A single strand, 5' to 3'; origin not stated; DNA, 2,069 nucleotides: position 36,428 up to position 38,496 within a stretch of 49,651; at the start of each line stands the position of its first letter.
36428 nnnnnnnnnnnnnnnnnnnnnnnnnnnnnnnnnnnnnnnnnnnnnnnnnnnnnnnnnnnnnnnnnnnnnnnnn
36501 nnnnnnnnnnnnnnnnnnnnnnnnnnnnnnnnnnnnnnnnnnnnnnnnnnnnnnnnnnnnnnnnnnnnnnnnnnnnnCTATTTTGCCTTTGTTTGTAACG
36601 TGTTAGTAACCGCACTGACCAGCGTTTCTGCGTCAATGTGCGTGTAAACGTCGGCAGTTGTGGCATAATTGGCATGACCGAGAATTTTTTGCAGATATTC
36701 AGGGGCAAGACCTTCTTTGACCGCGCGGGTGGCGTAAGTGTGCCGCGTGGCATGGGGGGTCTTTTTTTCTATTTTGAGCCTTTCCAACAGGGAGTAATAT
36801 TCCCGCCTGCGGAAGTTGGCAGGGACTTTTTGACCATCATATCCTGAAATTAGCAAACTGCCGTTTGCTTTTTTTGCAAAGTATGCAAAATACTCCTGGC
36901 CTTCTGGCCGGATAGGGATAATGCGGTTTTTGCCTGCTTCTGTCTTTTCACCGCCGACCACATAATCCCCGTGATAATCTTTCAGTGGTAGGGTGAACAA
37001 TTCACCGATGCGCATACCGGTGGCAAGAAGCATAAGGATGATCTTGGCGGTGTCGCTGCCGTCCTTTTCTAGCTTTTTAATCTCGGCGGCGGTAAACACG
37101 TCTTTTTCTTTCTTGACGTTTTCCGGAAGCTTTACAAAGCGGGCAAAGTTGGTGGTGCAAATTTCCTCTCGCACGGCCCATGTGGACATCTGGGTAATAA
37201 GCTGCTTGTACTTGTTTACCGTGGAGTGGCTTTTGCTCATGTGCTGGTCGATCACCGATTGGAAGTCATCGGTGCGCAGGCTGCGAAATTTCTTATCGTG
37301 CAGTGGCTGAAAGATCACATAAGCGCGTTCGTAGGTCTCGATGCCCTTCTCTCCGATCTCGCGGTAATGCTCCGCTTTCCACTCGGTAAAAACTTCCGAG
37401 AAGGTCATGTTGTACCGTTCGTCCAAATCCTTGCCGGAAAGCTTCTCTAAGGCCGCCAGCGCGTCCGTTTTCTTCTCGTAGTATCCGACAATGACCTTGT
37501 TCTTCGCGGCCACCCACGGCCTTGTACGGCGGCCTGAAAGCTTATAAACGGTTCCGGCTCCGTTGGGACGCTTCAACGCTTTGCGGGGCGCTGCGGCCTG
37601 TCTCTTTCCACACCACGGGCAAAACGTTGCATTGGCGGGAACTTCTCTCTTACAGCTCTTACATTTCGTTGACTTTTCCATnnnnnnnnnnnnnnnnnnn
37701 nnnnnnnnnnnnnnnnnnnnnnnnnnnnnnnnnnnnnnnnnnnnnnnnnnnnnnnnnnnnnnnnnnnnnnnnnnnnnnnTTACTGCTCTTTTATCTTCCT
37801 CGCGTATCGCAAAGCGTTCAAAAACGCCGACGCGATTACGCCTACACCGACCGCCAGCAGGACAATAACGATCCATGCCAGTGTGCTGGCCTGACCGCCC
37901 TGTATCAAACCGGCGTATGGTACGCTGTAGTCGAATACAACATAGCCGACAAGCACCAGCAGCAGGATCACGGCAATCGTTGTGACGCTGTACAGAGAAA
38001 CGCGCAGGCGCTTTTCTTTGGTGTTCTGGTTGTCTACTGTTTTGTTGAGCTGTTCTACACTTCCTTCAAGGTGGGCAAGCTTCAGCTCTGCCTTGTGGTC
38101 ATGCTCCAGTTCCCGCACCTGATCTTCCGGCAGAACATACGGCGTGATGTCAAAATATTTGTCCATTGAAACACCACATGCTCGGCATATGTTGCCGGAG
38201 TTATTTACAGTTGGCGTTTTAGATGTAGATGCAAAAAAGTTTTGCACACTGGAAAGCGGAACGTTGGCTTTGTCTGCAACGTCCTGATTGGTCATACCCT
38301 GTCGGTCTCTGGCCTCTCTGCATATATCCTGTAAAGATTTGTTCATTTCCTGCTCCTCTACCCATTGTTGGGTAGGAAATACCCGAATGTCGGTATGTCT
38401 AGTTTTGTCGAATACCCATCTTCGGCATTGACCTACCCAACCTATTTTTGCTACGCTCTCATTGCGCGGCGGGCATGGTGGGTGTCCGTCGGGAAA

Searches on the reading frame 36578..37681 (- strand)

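Call 42: search_protein_families(library=pfam, proteins=[window:36578-37681:-], max_evalue=0.001)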
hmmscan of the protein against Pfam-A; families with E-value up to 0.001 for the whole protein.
window:36578-37681:- (367 aa): 5 families
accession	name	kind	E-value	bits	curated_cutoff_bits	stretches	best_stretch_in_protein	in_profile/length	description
PF00589.27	Phage_integrase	-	2.8e-18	66.7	27.1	1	205-351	18-170/172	Phage integrase family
PF24460.1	DUF7575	-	2.4e-05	24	28.5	1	4-27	3-26/28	Domain of unknown function (DUF7575)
PF22022.2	Phage_int_M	-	0.00015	22.4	27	1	94-180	1-90/96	Phage integrase central domain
PF10571.15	UPF0547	-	0.00042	20.8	29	1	6-25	2-21/26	Uncharacterised protein family UPF0547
PF12773.13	DZR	-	0.00068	20.2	27.3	0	7-25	27-45/45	Double zinc ribbon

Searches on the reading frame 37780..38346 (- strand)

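Call 42: search_protein_families(library=pfam, proteins=[window:37780-38346:-], max_evalue=0.001)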
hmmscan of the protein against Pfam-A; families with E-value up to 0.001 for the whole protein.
window:37780-38346:- (188 aa): 2 families
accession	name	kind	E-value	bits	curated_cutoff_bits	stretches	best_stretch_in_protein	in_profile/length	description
PF01381.28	HTH_3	-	2.7e-07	31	23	1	10-62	2-53/55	Helix-turn-helix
PF20990.2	DUF2207_C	-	0.00087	19.5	33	0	78-174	92-185/247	Predicted membrane protein (DUF2207) C-terminal domain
